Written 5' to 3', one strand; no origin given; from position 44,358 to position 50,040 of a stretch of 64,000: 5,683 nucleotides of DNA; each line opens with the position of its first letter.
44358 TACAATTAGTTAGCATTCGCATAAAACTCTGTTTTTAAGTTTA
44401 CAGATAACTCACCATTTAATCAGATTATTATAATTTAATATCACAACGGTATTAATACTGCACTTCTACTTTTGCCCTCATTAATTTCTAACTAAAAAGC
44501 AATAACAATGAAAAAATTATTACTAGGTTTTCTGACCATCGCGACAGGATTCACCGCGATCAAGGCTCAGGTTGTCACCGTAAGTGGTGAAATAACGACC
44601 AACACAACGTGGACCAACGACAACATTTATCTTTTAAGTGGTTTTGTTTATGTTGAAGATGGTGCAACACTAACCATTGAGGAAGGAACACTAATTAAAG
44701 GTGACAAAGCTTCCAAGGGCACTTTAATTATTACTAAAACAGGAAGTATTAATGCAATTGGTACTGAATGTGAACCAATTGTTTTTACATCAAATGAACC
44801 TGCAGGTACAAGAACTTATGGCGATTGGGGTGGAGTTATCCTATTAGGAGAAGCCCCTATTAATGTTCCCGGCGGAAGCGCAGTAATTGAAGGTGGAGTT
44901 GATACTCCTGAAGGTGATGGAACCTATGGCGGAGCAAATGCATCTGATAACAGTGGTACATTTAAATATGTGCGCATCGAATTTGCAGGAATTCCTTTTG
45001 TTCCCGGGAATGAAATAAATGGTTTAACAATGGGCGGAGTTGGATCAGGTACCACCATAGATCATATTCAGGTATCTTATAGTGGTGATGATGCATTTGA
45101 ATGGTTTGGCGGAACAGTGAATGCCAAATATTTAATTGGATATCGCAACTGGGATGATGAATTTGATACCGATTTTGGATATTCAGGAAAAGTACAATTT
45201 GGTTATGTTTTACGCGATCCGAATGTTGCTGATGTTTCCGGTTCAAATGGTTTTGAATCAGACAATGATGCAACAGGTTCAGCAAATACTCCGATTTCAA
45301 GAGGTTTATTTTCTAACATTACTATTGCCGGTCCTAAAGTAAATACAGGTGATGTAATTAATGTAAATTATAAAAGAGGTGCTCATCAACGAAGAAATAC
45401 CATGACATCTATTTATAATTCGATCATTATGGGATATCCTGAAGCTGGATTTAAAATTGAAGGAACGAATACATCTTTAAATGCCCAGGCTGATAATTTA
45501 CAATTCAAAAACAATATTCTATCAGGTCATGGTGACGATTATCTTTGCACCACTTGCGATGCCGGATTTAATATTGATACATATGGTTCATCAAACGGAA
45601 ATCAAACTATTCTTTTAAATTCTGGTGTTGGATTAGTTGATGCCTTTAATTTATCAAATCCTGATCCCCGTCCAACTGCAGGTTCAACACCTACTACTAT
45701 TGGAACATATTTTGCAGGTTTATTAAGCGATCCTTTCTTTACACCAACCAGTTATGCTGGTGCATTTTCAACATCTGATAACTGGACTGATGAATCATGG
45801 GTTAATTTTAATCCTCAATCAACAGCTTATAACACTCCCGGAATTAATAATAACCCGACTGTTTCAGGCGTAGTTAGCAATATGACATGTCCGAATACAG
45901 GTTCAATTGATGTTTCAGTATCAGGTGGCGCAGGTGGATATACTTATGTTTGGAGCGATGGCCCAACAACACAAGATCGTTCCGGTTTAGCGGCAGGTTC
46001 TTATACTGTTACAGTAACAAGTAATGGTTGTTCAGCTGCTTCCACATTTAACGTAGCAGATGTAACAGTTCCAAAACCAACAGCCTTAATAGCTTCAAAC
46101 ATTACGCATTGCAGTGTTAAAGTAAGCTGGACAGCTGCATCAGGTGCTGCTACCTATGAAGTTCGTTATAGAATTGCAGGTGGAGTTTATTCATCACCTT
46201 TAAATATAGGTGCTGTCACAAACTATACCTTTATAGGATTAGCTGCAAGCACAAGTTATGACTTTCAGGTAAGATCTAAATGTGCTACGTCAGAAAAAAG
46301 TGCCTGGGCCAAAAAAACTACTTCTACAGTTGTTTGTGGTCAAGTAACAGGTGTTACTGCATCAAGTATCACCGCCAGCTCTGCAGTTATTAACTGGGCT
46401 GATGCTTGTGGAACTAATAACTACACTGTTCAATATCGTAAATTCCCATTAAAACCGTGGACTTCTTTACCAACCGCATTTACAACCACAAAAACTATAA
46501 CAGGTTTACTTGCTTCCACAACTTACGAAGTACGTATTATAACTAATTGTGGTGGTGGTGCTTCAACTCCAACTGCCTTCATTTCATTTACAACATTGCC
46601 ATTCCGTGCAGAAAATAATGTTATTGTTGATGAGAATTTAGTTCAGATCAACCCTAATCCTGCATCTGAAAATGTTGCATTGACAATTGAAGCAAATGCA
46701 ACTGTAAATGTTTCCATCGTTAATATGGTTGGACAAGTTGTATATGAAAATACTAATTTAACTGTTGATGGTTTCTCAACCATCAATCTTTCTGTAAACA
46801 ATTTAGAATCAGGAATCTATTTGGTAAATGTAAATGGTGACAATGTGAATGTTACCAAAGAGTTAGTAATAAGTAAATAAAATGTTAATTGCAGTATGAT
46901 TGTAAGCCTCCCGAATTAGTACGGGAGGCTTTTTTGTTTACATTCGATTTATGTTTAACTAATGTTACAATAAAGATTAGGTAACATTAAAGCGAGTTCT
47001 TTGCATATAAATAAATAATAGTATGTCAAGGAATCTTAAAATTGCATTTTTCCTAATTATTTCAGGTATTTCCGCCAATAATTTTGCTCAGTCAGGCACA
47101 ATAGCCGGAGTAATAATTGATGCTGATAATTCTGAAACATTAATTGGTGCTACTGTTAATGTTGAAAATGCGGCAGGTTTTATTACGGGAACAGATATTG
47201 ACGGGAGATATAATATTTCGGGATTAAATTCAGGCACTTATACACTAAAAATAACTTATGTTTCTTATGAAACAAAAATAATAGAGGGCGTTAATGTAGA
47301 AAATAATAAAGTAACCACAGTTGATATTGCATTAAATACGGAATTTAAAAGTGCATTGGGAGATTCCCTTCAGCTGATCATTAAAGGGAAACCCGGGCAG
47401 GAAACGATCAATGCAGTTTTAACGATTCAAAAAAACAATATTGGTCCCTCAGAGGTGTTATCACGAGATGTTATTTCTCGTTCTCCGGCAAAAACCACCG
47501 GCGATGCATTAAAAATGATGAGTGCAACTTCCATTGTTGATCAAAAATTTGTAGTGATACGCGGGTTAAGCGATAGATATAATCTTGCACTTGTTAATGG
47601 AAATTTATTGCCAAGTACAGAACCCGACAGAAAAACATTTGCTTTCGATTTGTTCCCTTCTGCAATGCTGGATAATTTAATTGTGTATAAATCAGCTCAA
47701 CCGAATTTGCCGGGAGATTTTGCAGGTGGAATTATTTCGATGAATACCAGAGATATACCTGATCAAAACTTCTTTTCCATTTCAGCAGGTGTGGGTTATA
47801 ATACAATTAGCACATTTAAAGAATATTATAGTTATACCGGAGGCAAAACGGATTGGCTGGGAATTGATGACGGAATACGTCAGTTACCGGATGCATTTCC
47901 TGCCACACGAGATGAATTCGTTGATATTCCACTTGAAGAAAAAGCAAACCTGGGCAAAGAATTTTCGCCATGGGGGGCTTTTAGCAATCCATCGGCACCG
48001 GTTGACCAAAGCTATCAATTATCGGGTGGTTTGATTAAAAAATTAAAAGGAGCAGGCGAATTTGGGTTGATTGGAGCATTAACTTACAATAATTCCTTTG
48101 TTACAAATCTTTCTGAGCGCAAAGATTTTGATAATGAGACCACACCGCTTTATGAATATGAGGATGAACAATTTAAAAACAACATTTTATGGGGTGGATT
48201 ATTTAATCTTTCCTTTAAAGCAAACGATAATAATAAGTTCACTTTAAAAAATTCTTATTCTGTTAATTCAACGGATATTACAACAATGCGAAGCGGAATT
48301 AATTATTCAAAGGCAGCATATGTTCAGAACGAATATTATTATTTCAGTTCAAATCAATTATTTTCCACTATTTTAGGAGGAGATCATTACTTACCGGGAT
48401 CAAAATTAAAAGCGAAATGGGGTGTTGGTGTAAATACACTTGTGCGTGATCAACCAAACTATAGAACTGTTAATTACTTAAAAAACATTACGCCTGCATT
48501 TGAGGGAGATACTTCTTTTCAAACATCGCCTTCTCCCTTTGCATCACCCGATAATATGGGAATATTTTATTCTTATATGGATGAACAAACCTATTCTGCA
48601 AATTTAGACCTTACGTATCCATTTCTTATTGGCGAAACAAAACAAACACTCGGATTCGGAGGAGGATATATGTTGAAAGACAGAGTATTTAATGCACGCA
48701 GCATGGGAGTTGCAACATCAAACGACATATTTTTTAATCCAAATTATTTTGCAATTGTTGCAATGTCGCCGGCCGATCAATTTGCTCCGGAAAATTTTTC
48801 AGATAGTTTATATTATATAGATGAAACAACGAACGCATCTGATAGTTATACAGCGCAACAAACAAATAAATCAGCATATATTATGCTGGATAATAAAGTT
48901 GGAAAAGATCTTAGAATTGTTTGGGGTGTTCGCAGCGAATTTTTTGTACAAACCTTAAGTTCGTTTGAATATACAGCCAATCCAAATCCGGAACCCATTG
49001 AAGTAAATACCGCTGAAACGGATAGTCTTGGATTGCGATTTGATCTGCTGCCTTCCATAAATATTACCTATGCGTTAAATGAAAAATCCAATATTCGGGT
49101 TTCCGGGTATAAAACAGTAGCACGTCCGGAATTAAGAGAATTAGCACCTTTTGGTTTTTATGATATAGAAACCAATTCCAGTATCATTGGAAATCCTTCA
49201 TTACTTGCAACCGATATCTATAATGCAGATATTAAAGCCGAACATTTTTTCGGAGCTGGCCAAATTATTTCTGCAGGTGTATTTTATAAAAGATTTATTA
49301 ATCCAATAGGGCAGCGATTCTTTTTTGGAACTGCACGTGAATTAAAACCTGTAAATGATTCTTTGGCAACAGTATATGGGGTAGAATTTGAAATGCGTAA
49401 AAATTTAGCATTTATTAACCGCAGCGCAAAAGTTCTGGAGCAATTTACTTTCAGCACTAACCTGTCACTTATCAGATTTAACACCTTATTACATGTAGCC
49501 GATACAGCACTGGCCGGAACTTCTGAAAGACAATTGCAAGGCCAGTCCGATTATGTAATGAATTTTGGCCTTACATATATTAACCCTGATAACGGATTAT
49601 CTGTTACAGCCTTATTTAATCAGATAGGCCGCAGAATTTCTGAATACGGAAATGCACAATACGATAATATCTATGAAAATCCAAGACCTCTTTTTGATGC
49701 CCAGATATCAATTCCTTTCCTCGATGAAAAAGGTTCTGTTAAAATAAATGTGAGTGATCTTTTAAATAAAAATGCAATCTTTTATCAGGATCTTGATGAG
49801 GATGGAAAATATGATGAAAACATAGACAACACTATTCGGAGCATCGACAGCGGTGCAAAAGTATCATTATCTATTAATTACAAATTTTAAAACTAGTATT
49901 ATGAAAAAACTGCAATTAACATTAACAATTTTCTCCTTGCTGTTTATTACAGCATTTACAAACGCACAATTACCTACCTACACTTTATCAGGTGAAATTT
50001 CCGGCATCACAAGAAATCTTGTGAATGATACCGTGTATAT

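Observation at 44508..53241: TonB-dependent receptor flanked by two paralogous T9SS-sorted beta-helix proteins and a BNR-like protein: candidate SusD-independent capture and uptake locus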

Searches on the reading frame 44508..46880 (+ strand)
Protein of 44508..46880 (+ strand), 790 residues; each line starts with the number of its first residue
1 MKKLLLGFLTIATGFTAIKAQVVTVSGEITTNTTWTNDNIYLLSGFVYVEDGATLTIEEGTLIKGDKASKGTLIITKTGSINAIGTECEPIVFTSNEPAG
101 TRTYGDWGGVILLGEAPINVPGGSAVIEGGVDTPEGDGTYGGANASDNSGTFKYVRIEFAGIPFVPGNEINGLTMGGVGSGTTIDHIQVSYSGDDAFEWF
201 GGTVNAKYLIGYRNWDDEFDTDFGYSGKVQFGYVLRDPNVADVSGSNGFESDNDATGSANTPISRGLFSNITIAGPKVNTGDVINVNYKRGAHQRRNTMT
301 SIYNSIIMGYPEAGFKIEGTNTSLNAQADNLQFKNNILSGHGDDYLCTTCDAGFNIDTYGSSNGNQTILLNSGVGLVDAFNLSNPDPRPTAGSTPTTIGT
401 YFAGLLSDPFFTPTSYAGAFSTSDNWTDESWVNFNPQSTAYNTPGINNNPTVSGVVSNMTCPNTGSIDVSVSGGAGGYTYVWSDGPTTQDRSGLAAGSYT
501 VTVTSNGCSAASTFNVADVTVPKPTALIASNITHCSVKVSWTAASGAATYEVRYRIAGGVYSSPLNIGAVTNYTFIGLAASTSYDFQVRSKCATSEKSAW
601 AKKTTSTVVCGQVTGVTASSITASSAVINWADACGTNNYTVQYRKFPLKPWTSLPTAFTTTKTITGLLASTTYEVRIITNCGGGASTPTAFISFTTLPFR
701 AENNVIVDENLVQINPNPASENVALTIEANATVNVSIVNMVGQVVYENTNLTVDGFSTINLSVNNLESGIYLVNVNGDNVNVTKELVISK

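Call 4: search_protein_families(library=pfam, proteins=[window:44508-46880:+], max_evalue=0.01)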
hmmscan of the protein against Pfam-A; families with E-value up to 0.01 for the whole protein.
window:44508-46880:+ (790 aa): 7 families
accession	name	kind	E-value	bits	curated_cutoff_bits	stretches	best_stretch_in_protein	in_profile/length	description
PF00041.27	fn3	-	4.9e-18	65.6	25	2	523-602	2-79/84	Fibronectin type III domain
PF18962.6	Por_Secre_tail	-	2.1e-12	47.6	27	1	714-788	1-75/75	Secretion system C-terminal sorting domain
PF13573.12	SprB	-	1.1e-08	35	28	1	454-487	2-37/37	SprB repeat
PF11589.14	DUF3244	-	1e-05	25.8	25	1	729-782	38-90/96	Domain of unknown function (DUF3244)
PF16656.11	Pur_ac_phosph_N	-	3.4e-05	24.8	30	0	617-692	7-89/93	Purple acid Phosphatase, N-terminal domain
PF25059.1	FN3_DSCAM-DSCAML_C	-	0.00016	22.4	39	1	630-698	13-81/89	DSCAM/DSCAML C-terminal Fn3-like domain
PF13585.12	CHU_C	-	0.0075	16.8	27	0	715-777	8-72/86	CHU_C Type IX secretion signal domain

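Call 6: search_protein_families(library=ncbifam, proteins=[window:44508-46880:+], max_evalue=0.01)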
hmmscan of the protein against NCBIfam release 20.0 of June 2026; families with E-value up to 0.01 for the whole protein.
window:44508-46880:+ (790 aa): 4 families
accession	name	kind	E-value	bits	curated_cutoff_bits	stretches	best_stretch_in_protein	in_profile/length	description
TIGR04183.1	Por_Secre_tail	domain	1.2e-10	41.2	23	1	715-788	2-71/72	T9SS type A sorting domain-containing protein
NF038113.1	T9SSA_dep_M36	equivalog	1.5e-09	36.6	885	1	708-788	789-868/869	T9SS-dependent M36 family metallopeptidase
NF052323.1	T9SSA_dep_M6i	equivalog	6.4e-06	24.4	600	1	707-785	953-1034/1043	T9SS-dependent M6-like inactivated metalloprotease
NF050177.1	TapA_OM_Porphy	equivalog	3.3e-05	22.8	500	1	703-788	462-543/544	TapA/TapC family T9SS-dependent outer membrane protein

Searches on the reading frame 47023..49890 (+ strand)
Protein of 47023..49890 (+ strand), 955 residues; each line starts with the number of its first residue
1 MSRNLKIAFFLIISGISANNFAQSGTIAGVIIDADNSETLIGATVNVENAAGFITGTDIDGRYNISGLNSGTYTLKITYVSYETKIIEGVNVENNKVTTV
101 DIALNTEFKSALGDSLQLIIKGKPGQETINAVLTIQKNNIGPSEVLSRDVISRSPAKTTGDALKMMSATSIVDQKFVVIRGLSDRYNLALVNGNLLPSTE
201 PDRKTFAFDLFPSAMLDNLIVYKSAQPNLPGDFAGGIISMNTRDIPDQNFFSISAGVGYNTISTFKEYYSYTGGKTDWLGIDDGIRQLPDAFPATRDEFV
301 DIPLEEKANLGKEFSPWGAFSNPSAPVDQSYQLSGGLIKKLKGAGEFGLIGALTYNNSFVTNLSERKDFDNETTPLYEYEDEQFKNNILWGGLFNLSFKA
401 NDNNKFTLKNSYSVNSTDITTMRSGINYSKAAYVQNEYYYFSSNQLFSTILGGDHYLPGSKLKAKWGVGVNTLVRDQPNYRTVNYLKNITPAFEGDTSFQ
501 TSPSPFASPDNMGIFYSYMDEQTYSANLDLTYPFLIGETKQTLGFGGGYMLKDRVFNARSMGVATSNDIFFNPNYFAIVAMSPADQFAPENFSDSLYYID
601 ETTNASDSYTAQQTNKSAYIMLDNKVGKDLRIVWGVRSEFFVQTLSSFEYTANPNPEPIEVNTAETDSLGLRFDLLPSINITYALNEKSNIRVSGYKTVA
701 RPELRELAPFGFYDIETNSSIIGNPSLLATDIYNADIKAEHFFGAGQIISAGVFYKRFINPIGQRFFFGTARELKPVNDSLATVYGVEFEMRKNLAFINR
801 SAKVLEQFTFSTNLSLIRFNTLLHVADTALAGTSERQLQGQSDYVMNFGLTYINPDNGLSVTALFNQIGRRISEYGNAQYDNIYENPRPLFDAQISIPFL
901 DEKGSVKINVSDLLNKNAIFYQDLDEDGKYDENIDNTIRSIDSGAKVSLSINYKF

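Call 4: search_protein_families(library=pfam, proteins=[window:47023-49890:+], max_evalue=0.01)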
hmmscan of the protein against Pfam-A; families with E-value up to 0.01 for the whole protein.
window:47023-49890:+ (955 aa): 3 families
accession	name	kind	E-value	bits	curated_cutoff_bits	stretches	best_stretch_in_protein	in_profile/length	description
PF13620.12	CarboxypepD_reg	-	3.2e-13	50.3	32.3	1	26-104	1-81/82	Carboxypeptidase regulatory-like domain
PF13715.12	CarbopepD_reg_2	-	4.9e-13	49.3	32.2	1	27-106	1-78/88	CarboxypepD_reg-like domain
PF07715.20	Plug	-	5.8e-08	33.6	23.9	1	140-235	6-104/107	TonB-dependent Receptor Plug Domain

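Call 6: search_protein_families(library=ncbifam, proteins=[window:47023-49890:+], max_evalue=0.01)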
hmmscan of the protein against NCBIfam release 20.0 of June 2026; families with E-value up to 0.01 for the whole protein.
window:47023-49890:+ (955 aa): 2 families
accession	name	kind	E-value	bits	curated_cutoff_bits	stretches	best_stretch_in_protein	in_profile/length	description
TIGR01782.1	TonB-Xanth-Caul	subfamily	2e-54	185.2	310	2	368-955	304-868/868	TonB-dependent receptor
NF052345.1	S_layer_anammox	exception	2.9e-09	34.9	1400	1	23-118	1311-1405/1596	Kustd1514 family S-layer glycoprotein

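Call 8: search_solved_structures(query=window:47023-49890:+, max_evalue=0.1)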
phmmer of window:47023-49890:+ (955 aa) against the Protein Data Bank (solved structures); distinct sequences matched with E-value up to 0.1: 3.
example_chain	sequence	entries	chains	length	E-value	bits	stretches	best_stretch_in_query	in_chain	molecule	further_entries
9hfj_A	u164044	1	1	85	0.01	17.2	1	23-92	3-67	SusC homolog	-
4u3s_B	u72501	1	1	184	0.026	15.9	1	14-98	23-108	Cellulosomal scaffoldin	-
4wi0_B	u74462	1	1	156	0.052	14.9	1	44-98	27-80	Cellulosomal scaffoldin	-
